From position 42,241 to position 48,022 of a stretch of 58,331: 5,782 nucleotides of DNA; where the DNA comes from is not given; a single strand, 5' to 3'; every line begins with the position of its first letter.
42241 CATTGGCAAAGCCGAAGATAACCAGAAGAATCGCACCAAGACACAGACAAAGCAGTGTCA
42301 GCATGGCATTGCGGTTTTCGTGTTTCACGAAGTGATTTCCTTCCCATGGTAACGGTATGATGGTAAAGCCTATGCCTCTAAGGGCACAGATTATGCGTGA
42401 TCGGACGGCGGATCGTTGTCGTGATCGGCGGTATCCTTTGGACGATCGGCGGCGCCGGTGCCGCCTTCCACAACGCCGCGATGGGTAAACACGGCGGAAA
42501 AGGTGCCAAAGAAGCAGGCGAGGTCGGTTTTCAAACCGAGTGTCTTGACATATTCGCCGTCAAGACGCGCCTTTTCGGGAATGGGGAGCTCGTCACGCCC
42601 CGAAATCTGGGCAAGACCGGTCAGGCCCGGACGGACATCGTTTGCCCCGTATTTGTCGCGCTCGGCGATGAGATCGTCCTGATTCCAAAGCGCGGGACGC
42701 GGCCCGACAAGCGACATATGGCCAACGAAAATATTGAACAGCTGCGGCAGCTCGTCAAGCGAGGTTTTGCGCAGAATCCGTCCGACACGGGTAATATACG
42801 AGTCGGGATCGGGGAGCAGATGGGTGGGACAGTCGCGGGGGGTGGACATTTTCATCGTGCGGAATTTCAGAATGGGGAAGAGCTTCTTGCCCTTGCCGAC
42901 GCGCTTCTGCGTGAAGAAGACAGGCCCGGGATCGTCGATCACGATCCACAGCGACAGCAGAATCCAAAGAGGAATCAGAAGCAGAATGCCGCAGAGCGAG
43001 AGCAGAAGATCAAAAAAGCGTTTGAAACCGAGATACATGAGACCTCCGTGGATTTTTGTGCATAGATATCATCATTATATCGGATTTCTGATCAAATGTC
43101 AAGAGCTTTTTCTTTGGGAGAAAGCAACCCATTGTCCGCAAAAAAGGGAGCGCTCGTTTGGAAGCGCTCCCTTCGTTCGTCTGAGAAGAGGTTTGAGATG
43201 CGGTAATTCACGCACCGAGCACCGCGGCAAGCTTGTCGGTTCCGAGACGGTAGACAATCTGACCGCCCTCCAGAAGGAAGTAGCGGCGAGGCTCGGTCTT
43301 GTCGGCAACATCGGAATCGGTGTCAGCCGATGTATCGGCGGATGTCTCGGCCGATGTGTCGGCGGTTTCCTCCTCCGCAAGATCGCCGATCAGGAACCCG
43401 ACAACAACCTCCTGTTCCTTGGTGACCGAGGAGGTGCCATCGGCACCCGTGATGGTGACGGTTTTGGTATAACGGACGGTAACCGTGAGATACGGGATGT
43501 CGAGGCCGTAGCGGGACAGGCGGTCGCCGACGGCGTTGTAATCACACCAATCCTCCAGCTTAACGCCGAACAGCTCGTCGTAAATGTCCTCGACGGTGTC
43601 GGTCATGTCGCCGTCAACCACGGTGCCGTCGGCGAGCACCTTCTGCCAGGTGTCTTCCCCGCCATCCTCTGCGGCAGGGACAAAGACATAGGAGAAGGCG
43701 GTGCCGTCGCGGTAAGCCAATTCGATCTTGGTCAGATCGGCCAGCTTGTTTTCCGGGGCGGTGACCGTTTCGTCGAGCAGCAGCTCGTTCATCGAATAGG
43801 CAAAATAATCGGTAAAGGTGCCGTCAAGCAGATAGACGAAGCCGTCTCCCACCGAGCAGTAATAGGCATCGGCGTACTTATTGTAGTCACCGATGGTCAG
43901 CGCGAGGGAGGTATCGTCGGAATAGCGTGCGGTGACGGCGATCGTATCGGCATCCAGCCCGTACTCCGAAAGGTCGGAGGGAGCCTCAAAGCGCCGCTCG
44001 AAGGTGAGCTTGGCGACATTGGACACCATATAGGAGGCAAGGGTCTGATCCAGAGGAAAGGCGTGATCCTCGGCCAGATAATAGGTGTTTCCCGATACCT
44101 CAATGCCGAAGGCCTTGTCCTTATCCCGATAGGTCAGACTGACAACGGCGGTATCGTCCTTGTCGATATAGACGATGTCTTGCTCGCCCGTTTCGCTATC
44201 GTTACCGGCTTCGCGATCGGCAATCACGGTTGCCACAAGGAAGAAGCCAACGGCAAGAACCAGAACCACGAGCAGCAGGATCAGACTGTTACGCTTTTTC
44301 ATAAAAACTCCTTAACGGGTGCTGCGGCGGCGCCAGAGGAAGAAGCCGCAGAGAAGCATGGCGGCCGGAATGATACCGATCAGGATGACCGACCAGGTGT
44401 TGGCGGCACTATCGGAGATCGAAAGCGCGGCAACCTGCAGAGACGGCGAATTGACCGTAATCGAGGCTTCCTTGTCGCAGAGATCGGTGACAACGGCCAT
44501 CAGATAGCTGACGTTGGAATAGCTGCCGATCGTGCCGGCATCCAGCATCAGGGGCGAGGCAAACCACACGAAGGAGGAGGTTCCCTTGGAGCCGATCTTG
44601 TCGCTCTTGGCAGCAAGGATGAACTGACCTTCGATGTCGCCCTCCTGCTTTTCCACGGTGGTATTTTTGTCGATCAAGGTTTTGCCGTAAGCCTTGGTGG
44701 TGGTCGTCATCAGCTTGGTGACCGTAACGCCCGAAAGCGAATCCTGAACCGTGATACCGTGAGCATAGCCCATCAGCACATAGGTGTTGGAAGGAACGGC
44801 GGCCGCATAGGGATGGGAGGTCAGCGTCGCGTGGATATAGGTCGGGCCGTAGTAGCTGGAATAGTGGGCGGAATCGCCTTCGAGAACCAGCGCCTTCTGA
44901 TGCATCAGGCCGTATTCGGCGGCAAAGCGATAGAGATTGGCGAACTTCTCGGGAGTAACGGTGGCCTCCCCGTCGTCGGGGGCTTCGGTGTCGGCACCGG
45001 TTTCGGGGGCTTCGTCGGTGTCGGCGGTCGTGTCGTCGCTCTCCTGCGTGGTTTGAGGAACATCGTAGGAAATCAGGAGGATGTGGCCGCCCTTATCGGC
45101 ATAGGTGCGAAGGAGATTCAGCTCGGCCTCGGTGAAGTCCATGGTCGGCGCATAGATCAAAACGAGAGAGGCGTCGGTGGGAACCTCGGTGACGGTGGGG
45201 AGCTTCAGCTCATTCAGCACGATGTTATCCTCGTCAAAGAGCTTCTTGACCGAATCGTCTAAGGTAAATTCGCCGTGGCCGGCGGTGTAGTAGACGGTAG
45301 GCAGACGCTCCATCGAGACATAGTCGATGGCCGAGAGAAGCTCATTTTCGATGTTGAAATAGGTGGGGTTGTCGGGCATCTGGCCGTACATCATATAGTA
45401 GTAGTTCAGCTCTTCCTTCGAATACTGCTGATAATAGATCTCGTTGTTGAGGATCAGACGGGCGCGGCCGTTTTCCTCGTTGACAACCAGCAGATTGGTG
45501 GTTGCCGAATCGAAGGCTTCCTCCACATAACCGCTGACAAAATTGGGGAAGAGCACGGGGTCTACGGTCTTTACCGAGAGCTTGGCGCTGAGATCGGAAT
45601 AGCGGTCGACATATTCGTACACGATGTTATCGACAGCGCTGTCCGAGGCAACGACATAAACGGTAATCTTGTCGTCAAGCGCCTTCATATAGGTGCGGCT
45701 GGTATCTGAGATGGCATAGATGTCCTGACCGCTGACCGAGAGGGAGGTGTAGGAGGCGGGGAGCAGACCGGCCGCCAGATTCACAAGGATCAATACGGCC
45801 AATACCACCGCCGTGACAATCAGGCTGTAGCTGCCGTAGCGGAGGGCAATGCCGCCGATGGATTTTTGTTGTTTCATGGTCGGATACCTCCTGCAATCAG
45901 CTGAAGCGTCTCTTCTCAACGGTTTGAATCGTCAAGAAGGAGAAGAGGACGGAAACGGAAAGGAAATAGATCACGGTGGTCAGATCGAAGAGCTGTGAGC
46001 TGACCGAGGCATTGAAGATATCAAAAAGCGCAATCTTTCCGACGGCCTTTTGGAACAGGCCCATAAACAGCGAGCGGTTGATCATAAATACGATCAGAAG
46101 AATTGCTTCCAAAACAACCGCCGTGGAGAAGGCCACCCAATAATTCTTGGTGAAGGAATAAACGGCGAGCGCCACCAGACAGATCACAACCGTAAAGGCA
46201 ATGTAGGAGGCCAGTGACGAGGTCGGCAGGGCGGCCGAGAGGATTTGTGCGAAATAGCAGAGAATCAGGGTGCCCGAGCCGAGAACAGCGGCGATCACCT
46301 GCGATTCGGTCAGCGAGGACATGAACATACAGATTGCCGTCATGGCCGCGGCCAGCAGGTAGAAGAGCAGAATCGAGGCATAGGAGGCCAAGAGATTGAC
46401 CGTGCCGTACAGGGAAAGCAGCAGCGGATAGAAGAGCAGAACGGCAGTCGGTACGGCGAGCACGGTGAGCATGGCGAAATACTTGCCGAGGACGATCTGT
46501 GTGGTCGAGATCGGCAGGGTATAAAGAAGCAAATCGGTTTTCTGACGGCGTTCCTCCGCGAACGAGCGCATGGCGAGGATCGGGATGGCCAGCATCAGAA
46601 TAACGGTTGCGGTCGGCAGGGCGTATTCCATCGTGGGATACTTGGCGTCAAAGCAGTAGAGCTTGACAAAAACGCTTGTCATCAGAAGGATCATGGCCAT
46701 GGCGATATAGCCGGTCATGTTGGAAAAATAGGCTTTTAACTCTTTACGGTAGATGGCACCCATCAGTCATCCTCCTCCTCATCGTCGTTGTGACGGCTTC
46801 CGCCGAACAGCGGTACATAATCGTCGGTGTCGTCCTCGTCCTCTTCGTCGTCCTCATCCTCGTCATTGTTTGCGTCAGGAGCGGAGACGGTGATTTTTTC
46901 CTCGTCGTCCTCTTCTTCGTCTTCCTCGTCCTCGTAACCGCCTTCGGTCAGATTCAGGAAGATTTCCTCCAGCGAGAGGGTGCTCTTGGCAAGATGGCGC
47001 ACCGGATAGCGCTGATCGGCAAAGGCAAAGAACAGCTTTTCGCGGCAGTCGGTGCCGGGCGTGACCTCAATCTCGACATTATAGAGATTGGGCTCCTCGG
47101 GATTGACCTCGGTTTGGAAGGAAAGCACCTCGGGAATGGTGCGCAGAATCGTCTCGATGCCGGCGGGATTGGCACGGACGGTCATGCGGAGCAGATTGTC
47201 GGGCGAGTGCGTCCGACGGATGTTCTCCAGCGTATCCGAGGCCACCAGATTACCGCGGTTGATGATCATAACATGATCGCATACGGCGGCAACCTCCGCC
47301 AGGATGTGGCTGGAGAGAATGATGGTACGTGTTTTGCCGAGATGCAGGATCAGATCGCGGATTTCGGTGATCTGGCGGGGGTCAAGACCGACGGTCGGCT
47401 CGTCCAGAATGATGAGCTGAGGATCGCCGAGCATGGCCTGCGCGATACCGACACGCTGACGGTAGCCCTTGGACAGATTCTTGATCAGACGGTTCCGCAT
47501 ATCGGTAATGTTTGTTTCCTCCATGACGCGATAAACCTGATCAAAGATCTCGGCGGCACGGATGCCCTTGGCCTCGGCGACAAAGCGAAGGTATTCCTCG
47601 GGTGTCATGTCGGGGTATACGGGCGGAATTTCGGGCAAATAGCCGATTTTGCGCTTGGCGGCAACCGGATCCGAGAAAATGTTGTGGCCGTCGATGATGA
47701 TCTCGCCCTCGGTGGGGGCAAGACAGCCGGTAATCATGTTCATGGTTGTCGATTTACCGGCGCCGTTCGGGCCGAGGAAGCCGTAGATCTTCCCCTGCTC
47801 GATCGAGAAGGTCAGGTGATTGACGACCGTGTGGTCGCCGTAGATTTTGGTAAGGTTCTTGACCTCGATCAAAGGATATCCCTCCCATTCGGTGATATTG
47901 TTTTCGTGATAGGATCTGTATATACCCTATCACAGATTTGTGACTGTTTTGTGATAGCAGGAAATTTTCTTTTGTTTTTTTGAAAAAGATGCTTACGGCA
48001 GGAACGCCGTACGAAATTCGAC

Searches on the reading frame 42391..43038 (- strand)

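Call 23: search_protein_families(library=ncbifam, proteins=[window:42391-43038:-], max_evalue=0.001)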
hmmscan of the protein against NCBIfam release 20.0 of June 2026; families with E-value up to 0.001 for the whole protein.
window:42391-43038:- (215 aa): 10 families
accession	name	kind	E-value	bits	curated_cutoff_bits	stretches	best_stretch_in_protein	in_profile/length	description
TIGR03025.1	EPS_sugtrans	subfamily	4.5e-64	217.3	295.55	1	5-188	257-443/445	exopolysaccharide biosynthesis polyprenyl glycosylphosphotransferase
TIGR03023.1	WcaJ_sugtrans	equivalog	1.9e-54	185.7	410.75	1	5-187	262-450/453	undecaprenyl-phosphate glucose phosphotransferase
TIGR03022.1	WbaP_sugtrans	subfamily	1.3e-51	176.3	403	1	5-188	258-454/456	undecaprenyl-phosphate galactose phosphotransferase WbaP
NF052601.1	undeca_RfbP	equivalog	2.4e-43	148.2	330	2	79-184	132-236/244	undecaprenyl-phosphate galactose phosphotransferase family protein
TIGR03013.1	EpsB_2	subfamily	6.6e-42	144.1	393.35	1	5-188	254-441/443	TIGR03013 family XrtA/PEP-CTERM system glycosyltransferase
NF041877.1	EPS_EpsZ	equivalog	3.9e-36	124.7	800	1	4-188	264-457/459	exopolysaccharide biosynthesis polyisoprenyl-phosphate hexose-1-phosphate transferase EpsZ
NF011751.0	PRK15204.1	equivalog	7.7e-33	113.8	907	1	5-188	279-474/476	undecaprenyl-phosphate galactose phosphotransferase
NF050817.1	PolSacchBiosHfsE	equivalog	9.2e-32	110.4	750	1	6-181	272-457/467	polysaccharide biosynthesis protein HfsE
NF007518.0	PRK10124.1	equivalog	1.4e-28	99.9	684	1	5-179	273-453/464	undecaprenyl-phosphate glucose phosphotransferase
NF045514.1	glycotran_HepC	equivalog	6.8e-25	87.6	140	1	5-116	116-212/220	heterocyst development glycosyltransferase HepC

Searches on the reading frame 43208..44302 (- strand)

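Call 23: search_protein_families(library=ncbifam, proteins=[window:43208-44302:-], max_evalue=0.001)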
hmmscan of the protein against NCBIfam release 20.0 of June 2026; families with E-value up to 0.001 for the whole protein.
window:43208-44302:- (364 aa): 0 families

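Call 78: search_protein_families(library=pfam, proteins=[window:43208-44302:-], max_evalue=0.0001)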
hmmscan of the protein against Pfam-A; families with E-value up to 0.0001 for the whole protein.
window:43208-44302:- (364 aa): 1 family
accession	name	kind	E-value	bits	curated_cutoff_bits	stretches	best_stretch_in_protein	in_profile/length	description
PF14238.11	DUF4340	-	1.8e-24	87.4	25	1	75-257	2-172/183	Domain of unknown function (DUF4340)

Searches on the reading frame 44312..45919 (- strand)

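Call 23: search_protein_families(library=ncbifam, proteins=[window:44312-45919:-], max_evalue=0.001)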
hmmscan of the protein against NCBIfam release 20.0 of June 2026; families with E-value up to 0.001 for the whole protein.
window:44312-45919:- (535 aa): 1 family
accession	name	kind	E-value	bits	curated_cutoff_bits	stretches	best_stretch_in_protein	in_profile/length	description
TIGR03521.1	GldG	equivalog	4.9e-11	41.9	389.85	1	36-287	4-272/552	gliding motility-associated ABC transporter substrate-binding protein GldG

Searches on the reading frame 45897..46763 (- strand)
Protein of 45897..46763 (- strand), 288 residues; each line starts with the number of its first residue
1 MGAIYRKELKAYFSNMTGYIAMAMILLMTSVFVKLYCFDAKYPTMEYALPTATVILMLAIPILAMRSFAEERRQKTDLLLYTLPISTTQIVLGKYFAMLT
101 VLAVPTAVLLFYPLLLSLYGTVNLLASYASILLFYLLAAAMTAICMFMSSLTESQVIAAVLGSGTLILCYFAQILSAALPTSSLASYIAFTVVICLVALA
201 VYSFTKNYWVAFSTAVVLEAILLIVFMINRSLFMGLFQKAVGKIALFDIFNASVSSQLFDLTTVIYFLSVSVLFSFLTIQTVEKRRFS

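Call 23: search_protein_families(library=ncbifam, proteins=[window:45897-46763:-], max_evalue=0.001)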
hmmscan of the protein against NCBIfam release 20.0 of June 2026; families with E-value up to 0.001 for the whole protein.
window:45897-46763:- (288 aa): 1 family
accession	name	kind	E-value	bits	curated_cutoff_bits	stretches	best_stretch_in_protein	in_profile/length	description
TIGR03518.1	ABC_perm_GldF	equivalog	3.4e-27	96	288.5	1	1-172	1-181/240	gliding motility-associated ABC transporter permease subunit GldF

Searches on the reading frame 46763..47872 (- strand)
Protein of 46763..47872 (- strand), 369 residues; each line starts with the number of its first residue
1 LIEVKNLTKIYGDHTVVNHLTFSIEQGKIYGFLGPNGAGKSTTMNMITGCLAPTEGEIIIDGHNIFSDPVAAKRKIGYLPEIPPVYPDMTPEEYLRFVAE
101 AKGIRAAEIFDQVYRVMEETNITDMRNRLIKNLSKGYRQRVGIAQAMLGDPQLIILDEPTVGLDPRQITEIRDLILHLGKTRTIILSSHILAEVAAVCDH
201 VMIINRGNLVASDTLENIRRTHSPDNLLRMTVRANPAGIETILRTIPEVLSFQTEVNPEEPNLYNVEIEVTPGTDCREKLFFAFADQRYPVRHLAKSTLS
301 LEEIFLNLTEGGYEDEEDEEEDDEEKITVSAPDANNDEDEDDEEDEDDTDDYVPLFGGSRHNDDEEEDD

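Call 23: search_protein_families(library=ncbifam, proteins=[window:46763-47872:-], max_evalue=0.001)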
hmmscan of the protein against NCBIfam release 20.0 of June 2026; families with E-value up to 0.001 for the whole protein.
window:46763-47872:- (369 aa): 186 families (the best 25 are shown)
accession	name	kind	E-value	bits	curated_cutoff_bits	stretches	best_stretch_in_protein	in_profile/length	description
TIGR03522.1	GldA_ABC_ATP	equivalog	2.6e-85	286.5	402.6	1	2-309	3-301/301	gliding motility-associated ABC transporter ATP-binding subunit GldA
TIGR01188.1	drrA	subfamily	5.3e-64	216.4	312.45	1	9-309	1-301/302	daunorubicin resistance ABC transporter, ATP-binding protein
TIGR03740.1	galliderm_ABC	subfamily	5.4e-57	193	309.75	1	3-215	2-208/223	lantibiotic protection ABC transporter ATP-binding subunit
NF033858.1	ABC2_perm_RbbA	equivalog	2.6e-50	171.2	1050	1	2-227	267-493/909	ribosome-associated ATPase/putative transporter RbbA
TIGR04406.1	LPS_export_lptB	equivalog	2.6e-47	161.1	240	1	2-218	2-222/239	LPS export ABC transporter ATP-binding protein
NF010060.0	PRK13537.1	equivalog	3.5e-44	151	521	1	2-214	16-229/314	nodulation factor ABC transporter ATP-binding protein NodI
TIGR03864.1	PQQ_ABC_ATP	hypoth_equivalog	1.8e-43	148.7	302.25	1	2-227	2-228/236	ABC transporter, ATP-binding subunit, PQQ-dependent alcohol dehydrogenase system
NF010059.0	PRK13536.1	equivalog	2.2e-41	141.7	549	1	2-212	44-255/342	nodulation factor ABC transporter ATP-binding protein NodI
TIGR03410.1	urea_trans_UrtE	equivalog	5.8e-40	137.2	285.8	1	3-221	2-222/230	urea ABC transporter ATP-binding subunit UrtE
NF008144.0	PRK10895.1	equivalog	7.1e-40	137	381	1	3-219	5-225/241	LPS export ABC transporter ATP-binding protein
TIGR01288.1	nodI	equivalog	1.1e-39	136.3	424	1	2-212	5-216/303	nodulation factor ABC transporter ATP-binding protein NodI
TIGR01186.1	proV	subfamily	1.1e-35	123.4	326.6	1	12-223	4-222/363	betaine/proline/choline family ABC transporter ATP-binding protein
NF040933.2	ABC_arch_GlcV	equivalog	1.8e-35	122.5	450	1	2-218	3-229/357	glucose ABC transporter ATP-binding protein GlcV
TIGR01257.1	rim_protein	equivalog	2.5e-35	120.8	4012.85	1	3-215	930-1144/2272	rim ABC transporter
TIGR04520.1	ECF_ATPase_1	equivalog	2.6e-35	122.2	315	1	2-221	1-226/269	energy-coupling factor transporter ATPase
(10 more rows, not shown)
